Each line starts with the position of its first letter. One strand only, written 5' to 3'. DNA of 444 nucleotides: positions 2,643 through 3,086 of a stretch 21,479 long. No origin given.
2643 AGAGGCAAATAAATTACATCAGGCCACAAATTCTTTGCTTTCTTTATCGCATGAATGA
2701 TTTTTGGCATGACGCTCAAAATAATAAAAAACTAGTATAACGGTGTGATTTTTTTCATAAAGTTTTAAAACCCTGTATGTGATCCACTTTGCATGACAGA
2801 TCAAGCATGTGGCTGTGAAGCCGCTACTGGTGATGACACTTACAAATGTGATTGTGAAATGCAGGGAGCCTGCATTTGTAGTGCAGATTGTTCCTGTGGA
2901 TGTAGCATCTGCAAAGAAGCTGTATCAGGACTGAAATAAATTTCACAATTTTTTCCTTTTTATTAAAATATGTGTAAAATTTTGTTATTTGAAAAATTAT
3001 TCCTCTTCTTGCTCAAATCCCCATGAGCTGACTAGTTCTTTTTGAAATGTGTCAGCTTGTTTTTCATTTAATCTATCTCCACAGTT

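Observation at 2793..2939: Unlisted 48-codon ORF encoding a metallothionein-like, CxC-rich peptide with its own promoter and terminator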

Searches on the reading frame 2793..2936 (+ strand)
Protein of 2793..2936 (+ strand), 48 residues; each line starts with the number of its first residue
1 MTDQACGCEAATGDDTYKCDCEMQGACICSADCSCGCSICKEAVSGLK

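Call 6: search_protein_families(library=pfam, proteins=[window:2793-2936:+], max_evalue=10)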
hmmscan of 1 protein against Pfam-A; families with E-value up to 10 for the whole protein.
seq(48 aa): 0 families
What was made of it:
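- On Vertebrate-type metallothionein (Pfam PF00131; 'metallothionein 4' label): The window protein hits no family at E<=10 (call 6).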

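Call 7: search_protein_families(library=ncbifam, proteins=[window:2793-2936:+], max_evalue=10)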
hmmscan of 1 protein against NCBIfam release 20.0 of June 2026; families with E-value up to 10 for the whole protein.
seq(48 aa): 0 families
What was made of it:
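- On SCIFF / ranthipeptide RiPP precursors: No NCBIfam hit (call 7).
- NCBIfam, which includes the SCIFF models, gives no hit (call 7).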

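Call 8: find_homologous_proteins(query=window:2793-2936:+, max_evalue=10)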
Query seq(48 aa) (48 aa): 48 proteins with E <= 10 among 48 candidates.
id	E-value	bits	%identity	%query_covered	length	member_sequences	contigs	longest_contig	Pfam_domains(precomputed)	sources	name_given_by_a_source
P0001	2.4e-21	92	98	100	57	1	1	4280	-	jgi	-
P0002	2.0e-20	89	100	94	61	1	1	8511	-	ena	-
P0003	2.7e-19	85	85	100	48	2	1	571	-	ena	-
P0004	5.1e-19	84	85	100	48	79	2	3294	-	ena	-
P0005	2.3e-18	82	85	100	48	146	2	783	-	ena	-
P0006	1.3e-17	80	83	100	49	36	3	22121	-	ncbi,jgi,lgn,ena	-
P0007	1.6e-17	80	83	100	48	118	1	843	-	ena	-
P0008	4.4e-17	78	87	98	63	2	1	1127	-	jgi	-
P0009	6.5e-16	75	79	100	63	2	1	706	-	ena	-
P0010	7.8e-16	75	81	100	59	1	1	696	-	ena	-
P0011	1.4e-15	74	77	100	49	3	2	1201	-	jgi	-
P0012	2.4e-15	73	79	98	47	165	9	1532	-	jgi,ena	-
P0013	4.0e-15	72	79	98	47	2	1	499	-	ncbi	-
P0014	4.0e-15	72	83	98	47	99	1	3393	-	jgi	-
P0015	5.2e-15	72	77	100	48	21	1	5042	-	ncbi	ncbi:MAG: hypothetical protein ACE5RJ_01010 [Nitrosopumilaceae archaeon]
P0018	2.7e-14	70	73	100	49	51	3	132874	-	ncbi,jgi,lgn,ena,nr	ncbi:MAG: hypothetical protein O3C04_03695 [Crenarchaeota archaeon]|nr:hypothetical protein [Thermop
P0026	4.5e-13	66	71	100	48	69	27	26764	-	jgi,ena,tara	jgi:hypothetical protein|tara:strand:+ start:108 stop:254 length:147 start_codon:yes stop_codon:yes 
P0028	4.7e-13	66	71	100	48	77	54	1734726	-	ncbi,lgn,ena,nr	ncbi:hypothetical protein N8459_00785 [Nitrosopumilus sp.]|nr:hypothetical protein [Nitrosopumilus s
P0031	1.2e-12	65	67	100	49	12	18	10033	-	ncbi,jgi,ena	-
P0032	2.0e-12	64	72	98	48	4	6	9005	-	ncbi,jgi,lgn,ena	-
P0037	4.5e-12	63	69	100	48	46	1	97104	-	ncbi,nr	ncbi:hypothetical protein OAK22_01840 [Nitrosopumilus sp.]|nr:hypothetical protein [Nitrosopumilus s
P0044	5.0e-9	53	64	98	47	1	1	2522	-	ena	-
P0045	3.4e-8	51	70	90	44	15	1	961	-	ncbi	-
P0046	3.8e-8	51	70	90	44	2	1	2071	-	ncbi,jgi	jgi:hypothetical protein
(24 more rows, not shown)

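Call 9: find_related_loci(query=window:2793-2936:+, collection=genome_contigs, flank=5000)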
Query seq(48 aa) (48 aa) in genome_contigs; peptide patterns used: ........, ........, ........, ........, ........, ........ (x = any residue, [..] = any of these).
599 stretches matched a pattern (row limit reached: there are more); 112 encode a relative of the query (tblastn E <= 1e-3); the best 80 are kept; 80 distinct loci.
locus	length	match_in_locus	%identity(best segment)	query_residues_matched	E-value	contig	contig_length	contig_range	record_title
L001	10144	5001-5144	100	1-48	6e-26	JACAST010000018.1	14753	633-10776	Marine Group I thaumarchaeote strain N8 AC-661-N08_C743340, whole genome shotgun sequence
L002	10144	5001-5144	92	1-48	1e-24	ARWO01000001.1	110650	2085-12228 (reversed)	Thaumarchaeota archaeon SCGC AAA007-O23 Thaum_contig_0_0.1_C, whole genome shotgun sequence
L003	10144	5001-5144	88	1-48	1e-22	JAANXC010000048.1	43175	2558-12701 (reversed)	MAG: Thaumarchaeota archaeon isolate SuakinDeep_MAG47_3 MAG473_48, whole genome shotgun sequence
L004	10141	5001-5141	83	1-47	3e-22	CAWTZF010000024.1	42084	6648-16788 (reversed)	MAG: uncultured Nitrosopumilaceae archaeon isolate A7D_Bin_00024 genome assembly, contig: A7D_Bin_00024_000000000024, wh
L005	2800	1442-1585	83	1-48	2e-21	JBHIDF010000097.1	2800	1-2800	MAG: Nitrosopumilaceae archaeon isolate Baj_3_bin.15 NODE_16558_length_2800_cov_32.421494, whole genome shotgun sequence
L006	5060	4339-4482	79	1-48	3e-21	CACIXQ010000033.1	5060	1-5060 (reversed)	uncultured marine group I thaumarchaeote isolate AG-439-M12 genome assembly, contig: AG-439-M12_NODE_33, whole genome sh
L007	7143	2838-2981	79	1-48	3e-21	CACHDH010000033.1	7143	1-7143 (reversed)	uncultured marine group I thaumarchaeote isolate AG-426-M08 genome assembly, contig: AG-426-M08_NODE_33, whole genome sh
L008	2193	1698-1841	79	1-48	4e-21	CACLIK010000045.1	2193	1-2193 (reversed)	uncultured marine group I thaumarchaeote isolate AG-464-C10 genome assembly, contig: AG-464-C10_NODE_44, whole genome sh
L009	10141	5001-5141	74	1-47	1e-20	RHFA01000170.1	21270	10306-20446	MAG: Thaumarchaeota archaeon S13 scaffold_121, whole genome shotgun sequence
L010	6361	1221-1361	81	1-47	4e-20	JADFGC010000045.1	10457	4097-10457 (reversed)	MAG: Thaumarchaeota archaeon isolate B2D1T2 B2D1T2_NODE1759, whole genome shotgun sequence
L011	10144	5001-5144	79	1-48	3e-20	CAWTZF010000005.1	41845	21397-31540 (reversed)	MAG: uncultured Nitrosopumilaceae archaeon isolate A7D_Bin_00024 genome assembly, contig: A7D_Bin_00024_000000000005, wh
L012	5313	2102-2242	81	1-47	6e-20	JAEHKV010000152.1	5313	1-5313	MAG: Nitrosopumilales archaeon isolate NPMR_NP_theta_1 NPMRTH1C00154, whole genome shotgun sequence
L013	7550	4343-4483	81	1-47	7e-20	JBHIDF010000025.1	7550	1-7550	MAG: Nitrosopumilaceae archaeon isolate Baj_3_bin.15 NODE_2006_length_7550_cov_26.095397, whole genome shotgun sequence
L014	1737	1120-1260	81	1-47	8e-20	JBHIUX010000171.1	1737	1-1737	MAG: Nitrosopumilaceae archaeon isolate TC1-3-PW_bin.18 TC1-3-PW_bin.18_contig0171, whole genome shotgun sequence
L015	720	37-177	79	1-47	7e-20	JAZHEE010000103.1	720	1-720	Rosenbergiella sp. YN46 NODE_135_length_720_cov_0.729393, whole genome shotgun sequence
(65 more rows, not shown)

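Call 18: list_cluster_members(proteins=[P0028, P0018, P0006, P0037, P0026, P0046, P0032, P0031])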
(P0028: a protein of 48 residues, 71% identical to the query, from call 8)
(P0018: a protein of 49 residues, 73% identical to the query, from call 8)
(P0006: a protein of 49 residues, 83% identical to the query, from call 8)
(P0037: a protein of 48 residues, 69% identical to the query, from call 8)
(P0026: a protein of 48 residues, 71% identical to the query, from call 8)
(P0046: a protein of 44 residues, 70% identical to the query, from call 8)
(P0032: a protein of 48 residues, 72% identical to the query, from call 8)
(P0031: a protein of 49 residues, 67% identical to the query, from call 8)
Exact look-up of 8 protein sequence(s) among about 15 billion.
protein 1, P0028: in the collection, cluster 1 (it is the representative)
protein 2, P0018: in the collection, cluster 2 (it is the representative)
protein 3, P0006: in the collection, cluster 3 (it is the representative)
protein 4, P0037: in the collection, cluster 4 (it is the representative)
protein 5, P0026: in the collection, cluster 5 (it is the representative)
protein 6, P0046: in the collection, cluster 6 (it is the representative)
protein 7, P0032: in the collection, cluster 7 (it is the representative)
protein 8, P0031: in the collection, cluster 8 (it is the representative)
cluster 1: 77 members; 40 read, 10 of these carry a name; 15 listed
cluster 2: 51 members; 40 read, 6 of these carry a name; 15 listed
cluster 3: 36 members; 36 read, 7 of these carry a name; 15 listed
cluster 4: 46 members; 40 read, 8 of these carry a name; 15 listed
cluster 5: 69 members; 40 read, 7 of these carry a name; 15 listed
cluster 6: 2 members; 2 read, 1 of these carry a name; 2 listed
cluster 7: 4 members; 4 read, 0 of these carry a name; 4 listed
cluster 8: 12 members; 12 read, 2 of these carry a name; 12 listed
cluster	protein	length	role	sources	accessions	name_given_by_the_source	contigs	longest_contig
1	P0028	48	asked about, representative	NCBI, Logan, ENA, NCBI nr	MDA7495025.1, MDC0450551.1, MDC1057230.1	hypothetical protein N8459_00785 [Nitrosopumilus sp.] | hypothetical protein [Nitrosopumilus sp.]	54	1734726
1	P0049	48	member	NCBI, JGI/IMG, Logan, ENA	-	metallothionein 4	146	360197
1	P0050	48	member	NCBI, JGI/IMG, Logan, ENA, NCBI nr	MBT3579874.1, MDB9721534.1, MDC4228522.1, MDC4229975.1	hypothetical protein PQY74_00900 [Nitrosopumilus sp.] | metallothionein 4 | hypothetical protein [Nitrosopumilus sp.]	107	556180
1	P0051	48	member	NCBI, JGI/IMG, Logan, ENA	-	metallothionein 4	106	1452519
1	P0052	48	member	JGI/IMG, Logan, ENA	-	metallothionein 4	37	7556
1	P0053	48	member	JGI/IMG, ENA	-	metallothionein 4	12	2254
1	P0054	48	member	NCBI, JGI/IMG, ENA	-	metallothionein 4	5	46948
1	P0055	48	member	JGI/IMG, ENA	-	hypothetical protein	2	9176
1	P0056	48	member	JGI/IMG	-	hypothetical protein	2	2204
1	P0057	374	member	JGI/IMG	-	cyanuric acid amidohydrolase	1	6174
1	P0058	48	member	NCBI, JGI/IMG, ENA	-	-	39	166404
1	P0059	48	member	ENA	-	-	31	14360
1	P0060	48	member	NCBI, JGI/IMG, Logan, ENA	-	-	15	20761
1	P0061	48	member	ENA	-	-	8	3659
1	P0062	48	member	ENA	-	-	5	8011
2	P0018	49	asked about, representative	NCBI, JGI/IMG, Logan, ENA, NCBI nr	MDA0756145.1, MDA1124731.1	MAG: hypothetical protein O3C04_03695 [Crenarchaeota archaeon] | hypothetical protein [Thermoproteota archaeon]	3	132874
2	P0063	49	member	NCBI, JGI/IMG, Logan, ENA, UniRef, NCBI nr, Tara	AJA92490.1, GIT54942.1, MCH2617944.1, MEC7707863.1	MAG: hypothetical protein VYC45_03105 [Thermoproteota archaeon] | metallothionein 4 | Uncharacterized protein n=1 Tax=Candidatus Nitrosopelagicus brevis TaxID=1410606 ...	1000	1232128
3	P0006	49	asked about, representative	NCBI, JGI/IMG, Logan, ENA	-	-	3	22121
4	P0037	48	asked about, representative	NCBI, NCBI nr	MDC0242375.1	hypothetical protein OAK22_01840 [Nitrosopumilus sp.] | hypothetical protein [Nitrosopumilus sp.]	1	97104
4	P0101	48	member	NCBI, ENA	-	-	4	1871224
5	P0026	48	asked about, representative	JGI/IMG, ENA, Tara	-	hypothetical protein | strand:+ start:108 stop:254 length:147 start_codon:yes stop_codon:yes gene_type:complete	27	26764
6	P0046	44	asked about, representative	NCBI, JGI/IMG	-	hypothetical protein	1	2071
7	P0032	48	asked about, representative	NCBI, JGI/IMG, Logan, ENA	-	-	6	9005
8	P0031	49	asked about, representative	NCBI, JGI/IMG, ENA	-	-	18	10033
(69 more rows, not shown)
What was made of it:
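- JGI's automatic pipeline independently names members 'metallothionein 4' (call 18).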

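Call 19: search_solved_structures(query=window:2793-2936:+, max_evalue=10, show_alignments=3)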
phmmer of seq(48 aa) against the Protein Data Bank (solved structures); distinct sequences matched with E-value up to 10: 1.
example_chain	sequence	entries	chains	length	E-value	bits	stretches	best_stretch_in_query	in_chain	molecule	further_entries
8feh_D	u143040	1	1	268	0.0063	20.4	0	15-45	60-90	Minor capsid protein A1 fusion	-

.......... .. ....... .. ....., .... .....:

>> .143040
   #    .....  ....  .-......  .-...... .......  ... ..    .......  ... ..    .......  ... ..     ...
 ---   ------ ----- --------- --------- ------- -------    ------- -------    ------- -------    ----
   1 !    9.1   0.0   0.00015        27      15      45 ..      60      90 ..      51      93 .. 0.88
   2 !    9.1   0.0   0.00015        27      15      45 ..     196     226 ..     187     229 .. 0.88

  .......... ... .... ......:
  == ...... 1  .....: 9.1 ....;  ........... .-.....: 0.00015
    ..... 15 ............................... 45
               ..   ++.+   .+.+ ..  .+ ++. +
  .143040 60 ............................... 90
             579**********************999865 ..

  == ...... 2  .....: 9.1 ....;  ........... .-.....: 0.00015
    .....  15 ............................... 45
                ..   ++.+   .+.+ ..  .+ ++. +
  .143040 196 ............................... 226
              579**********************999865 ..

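Call 23: find_encoding_contigs(protein=P0063, flank=6000, max_places=3)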
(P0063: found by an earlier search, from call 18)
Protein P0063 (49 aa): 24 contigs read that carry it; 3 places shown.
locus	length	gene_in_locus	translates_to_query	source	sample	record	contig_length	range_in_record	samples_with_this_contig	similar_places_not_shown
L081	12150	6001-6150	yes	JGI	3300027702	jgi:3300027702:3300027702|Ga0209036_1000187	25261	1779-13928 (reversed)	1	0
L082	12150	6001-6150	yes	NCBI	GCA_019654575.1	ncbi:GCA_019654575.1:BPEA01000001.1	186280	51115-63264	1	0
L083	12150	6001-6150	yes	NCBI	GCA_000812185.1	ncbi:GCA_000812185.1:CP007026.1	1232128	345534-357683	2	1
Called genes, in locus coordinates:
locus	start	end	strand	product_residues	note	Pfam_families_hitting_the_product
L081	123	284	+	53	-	-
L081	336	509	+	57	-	-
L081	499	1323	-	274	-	PF13369:Transglut_core2, PF13371:TPR_9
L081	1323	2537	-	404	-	-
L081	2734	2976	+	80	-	-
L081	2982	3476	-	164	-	PF00252:Ribosomal_L16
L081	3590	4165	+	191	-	PF02778:tRNA_int_endo_N, PF01974:tRNA_int_endo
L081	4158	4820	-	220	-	-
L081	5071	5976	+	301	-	-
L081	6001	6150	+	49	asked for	-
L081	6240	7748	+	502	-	-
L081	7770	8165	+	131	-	PF00515:TPR_1 (faint)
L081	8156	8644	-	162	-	-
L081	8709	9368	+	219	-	-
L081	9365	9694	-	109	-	PF04075:F420H2_quin_red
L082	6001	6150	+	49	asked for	-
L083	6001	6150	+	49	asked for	-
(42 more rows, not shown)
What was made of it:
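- The gene is kept in the streamlined 1.23-Mb N. brevis genome (call 23). It is kept in a streamlined genome (call 23). It appears to have a housekeeping distribution (calls 9, 23).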

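Call 27: search_solved_structures(query=A1, max_evalue=10, show_alignments=4)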
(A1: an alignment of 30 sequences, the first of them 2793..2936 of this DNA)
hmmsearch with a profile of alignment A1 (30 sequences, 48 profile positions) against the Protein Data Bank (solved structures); distinct sequences matched with E-value up to 10: 3.
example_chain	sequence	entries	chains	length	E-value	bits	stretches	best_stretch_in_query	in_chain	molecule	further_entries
3ny1_A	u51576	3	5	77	0.019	18.4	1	4-34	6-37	E3 ubiquitin-protein ligase UBR1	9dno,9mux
9v0k_A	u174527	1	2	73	0.03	17.8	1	4-34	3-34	E3 ubiquitin-protein ligase UBR1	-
5tdc_A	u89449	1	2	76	0.18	15.3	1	6-34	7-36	E3 ubiquitin-protein ligase UBR1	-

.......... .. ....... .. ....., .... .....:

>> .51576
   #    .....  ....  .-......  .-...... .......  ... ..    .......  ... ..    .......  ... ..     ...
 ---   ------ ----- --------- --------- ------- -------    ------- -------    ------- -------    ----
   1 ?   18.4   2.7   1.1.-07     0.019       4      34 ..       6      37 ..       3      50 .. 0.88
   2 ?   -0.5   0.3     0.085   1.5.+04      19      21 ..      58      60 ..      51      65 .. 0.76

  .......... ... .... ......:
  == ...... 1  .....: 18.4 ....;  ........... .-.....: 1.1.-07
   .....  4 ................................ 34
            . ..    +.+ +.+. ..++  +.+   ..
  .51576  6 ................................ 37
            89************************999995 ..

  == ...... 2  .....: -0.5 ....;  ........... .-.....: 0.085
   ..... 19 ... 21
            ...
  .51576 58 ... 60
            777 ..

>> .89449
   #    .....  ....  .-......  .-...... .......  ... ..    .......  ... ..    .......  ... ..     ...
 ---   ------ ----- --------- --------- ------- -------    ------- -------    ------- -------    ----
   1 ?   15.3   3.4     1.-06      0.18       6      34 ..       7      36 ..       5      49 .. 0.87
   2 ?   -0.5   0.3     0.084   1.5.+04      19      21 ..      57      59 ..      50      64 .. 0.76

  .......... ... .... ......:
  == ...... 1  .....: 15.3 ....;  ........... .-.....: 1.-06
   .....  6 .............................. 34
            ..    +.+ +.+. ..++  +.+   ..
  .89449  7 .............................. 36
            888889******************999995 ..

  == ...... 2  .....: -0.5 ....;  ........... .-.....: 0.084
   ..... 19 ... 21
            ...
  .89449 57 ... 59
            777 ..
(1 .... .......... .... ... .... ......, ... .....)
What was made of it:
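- On Bacterial metallothionein SmtA/BmtA (Pfam PF02069): No SmtA chain is recovered from the PDB (call 27).
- No MT chain is recovered from the PDB at E<=10 (call 27). There is a weak profile match to the UBR-box zinc finger, E=0.019 (call 27).
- Tried and rejected: The only match was a marginal one to the UBR-box zinc finger, E=0.019, which I treat as driven by composition (calls 19, 27).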

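Call 32: predict_structure(alignment_id=A1)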
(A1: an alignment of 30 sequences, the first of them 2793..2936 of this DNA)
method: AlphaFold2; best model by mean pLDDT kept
length: 48 residues; sequences in the alignment: 30
mean_pLDDT: 70.4   pTM: 0.47
mean pLDDT of the five models: 70.4, 65.2, 60.4, 58.6, 58.2
residues with pLDDT >= 90: 0; 70-90: 25; 50-70: 22; < 50: 1
segments of 3 or more residues with pLDDT < 50: none
pLDDT, mean of each block of 10 residues (from residue 1): 59 64 81 76 73
secondary structure, 60 per line:
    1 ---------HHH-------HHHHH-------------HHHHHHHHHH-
elements in order: H20-24 H38-47
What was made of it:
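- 2901..2912 (+): Cys37 (specific to this lineage, the tenth Cys) and the invariant Cys40, followed by the conserved K-E-A-V that is modelled as a helix. AlphaFold2 models a helix at residues 38-47, with mean pLDDT 70 (call 32).
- On Metallothionein in the broad functional sense (small, Cys-rich, metal-thiolate clusters): AlphaFold2 models no metal, and the pLDDT is only 70 (call 32).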

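Call 36: fold_search(model_id=the predicted structure, library=pdb)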
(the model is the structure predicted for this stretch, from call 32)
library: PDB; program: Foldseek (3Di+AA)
matches with E <= 10: 0; with E <= 0.001: 0
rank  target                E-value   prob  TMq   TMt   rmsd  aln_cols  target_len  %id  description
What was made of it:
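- Tried and rejected: Foldseek of the AlphaFold2 model (pLDDT 70) against the PDB gave 0 matches (call 36).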

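Call 37: search_protein_representatives(alignment_id=A1)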
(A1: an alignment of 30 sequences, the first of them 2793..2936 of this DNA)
Query: 30 sequences, 48 profile positions. Proteins with E-value up to 0.001 (for the whole library): 25; up to 1e-10: 10; up to 1e-30: 0. The best 25 are listed.
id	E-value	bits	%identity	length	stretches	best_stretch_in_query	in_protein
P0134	1.0e-23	99.3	-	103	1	1-47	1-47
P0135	2.2e-23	98.3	-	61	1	1-47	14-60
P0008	5.8e-23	96.9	-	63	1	1-47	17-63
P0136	5.9e-23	96.9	-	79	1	1-47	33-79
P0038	6.6e-23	96.7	-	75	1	1-48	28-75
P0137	1.3e-22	95.8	-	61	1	1-48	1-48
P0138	2.0e-22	95.2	-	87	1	1-48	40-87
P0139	2.9e-21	91.5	-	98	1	1-47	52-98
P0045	2.5e-17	78.9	-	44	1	1-44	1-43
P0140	1.2e-13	67.1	-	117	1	1-34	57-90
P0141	2.3e-10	56.6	-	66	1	2-46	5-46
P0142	8.1e-09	51.6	-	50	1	1-25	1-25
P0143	9.3e-08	48.2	-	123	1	4-47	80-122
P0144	1.1e-07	48.0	-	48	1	1-45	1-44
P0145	2.0e-07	47.2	-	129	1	2-47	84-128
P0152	1.3e-05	41.3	-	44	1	1-44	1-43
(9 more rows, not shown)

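Call 45: find_encoding_contigs(protein=P0028, flank=3000, max_places=6)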
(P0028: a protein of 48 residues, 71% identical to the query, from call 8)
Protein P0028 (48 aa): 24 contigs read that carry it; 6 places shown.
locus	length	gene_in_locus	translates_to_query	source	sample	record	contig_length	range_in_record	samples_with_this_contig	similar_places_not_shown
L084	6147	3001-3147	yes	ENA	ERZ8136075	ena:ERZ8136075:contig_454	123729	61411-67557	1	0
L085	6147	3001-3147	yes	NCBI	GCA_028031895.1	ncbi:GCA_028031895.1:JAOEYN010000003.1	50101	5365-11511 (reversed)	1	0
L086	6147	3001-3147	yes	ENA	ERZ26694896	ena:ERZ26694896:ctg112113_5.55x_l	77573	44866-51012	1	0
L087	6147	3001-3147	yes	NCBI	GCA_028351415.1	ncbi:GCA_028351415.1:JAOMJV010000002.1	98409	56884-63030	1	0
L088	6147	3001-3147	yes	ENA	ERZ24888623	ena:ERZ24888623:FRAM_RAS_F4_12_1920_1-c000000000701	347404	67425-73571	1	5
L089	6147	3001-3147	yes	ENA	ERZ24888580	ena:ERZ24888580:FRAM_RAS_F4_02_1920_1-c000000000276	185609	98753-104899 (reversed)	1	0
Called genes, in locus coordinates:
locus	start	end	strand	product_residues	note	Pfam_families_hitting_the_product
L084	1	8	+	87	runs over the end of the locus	-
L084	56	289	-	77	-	PF00252:Ribosomal_L16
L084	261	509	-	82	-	PF00252:Ribosomal_L16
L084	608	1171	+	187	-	PF02778:tRNA_int_endo_N, PF01974:tRNA_int_endo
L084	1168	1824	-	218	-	-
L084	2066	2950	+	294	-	-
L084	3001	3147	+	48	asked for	-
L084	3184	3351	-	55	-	-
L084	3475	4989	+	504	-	-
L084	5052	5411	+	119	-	PF00515:TPR_1 (faint), PF07719:TPR_2 (faint), PF12895:ANAPC3 (faint), PF13181:TPR_8 (faint), PF14559:TPR_19 (weak)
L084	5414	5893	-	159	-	-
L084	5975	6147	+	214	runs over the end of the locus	-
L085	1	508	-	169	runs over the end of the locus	PF00252:Ribosomal_L16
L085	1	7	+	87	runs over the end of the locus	-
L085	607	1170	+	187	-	PF02778:tRNA_int_endo_N, PF01974:tRNA_int_endo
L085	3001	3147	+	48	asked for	-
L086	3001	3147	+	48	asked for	-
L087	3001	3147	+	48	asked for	-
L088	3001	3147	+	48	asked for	-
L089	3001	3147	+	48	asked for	-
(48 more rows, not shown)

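Call 49: search_protein_families(library=pfam, alignment_id=A1, max_evalue=10)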
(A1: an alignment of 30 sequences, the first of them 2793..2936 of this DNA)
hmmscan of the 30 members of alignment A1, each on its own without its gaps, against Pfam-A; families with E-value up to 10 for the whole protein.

A. member 1, window:2793-2936:+ (48 aa): 0 families

B. families by the number of members that match (of 30 scanned): 3 families
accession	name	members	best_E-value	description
PF22906.1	GULLO2-like_3rd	9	0.01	L-gulonolactone oxidase 2-like, C-terminal domain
PF00131.25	Metallothio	3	0.034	Metallothionein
PF21936.2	Pcf11_C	1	0.035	Pcf11, C-terminal domain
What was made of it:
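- On Bacterial metallothionein SmtA/BmtA (Pfam PF02069): No hit in any of the 30 members at E<=10 (call 49).
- On Zn3Cys9 structural domains (pre-SET; Tesmin/TSO1 CXC): The spacing differs, however, and no Pfam model matches (calls 6, 49).
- Only 3 of 30 members touch PF00131, and the best E-value is 0.034 (calls 6, 7, 49). No match to the Pre-SET or TCR/CXC Pfam models (calls 6, 49). There is no Fer4 or other Fe-S hit in Pfam or NCBIfam (calls 6, 7, 49).
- Tried and rejected: Pfam and NCBIfam on the peptide and on 30 family members gave no family (calls 6, 7, 49).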

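Call 50: find_encoding_contigs(protein=P0152, flank=5000, max_places=4)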
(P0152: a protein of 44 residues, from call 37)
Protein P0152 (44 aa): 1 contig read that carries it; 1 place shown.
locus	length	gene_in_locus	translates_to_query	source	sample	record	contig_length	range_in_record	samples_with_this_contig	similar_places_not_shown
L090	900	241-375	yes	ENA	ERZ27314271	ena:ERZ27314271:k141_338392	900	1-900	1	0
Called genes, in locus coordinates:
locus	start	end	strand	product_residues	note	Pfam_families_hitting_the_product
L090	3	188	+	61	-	?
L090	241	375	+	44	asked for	-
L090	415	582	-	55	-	-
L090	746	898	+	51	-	?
